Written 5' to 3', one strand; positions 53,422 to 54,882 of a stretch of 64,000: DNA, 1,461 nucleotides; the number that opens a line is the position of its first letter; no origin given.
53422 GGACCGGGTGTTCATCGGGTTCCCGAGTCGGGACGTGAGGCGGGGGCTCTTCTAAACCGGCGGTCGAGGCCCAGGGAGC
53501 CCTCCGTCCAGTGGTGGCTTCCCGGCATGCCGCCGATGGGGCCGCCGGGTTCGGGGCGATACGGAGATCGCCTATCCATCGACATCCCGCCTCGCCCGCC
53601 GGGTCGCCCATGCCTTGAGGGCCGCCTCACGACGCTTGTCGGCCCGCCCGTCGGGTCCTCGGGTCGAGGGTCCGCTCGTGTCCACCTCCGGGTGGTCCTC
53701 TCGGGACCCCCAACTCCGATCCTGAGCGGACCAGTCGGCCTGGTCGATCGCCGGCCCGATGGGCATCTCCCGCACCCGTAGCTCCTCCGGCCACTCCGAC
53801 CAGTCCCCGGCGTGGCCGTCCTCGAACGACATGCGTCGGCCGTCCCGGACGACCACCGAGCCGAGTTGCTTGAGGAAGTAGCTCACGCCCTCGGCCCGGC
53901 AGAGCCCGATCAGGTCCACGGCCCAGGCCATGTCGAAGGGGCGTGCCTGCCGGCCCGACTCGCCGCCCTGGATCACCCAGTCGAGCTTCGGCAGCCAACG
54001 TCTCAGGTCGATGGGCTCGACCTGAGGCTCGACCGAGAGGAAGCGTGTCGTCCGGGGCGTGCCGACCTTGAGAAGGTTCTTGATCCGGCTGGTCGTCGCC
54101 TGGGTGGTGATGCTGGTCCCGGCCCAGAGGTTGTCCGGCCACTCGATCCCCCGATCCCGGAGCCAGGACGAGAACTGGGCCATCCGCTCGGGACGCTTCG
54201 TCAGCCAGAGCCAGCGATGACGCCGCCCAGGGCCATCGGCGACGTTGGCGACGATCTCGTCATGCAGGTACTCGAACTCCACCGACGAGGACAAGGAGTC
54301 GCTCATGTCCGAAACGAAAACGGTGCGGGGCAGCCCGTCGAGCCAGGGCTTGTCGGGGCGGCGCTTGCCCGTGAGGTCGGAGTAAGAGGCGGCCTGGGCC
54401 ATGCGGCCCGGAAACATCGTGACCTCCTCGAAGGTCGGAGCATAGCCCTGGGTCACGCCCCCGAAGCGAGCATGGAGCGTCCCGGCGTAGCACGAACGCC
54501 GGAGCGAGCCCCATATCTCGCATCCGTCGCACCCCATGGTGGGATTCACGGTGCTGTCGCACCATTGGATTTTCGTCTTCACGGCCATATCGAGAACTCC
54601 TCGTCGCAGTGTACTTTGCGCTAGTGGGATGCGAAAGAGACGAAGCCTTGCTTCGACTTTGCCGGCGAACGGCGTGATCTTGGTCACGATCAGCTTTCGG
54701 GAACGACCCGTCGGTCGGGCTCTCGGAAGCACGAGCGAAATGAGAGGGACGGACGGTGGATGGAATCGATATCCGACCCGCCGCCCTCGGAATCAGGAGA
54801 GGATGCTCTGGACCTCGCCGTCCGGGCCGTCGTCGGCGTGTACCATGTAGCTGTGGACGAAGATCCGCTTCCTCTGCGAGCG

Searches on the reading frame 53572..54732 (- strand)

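Call 91: search_protein_families(library=pfam, proteins=[window:53572-54732:-], max_evalue=0.001)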
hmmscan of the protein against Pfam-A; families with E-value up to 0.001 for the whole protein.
window:53572-54732:- (386 aa): 1 family
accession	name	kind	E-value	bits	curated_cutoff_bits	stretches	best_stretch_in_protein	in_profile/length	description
PF07505.17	DUF5131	-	6.3e-48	163.8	28.9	1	52-309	1-234/243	Protein of unknown function (DUF5131)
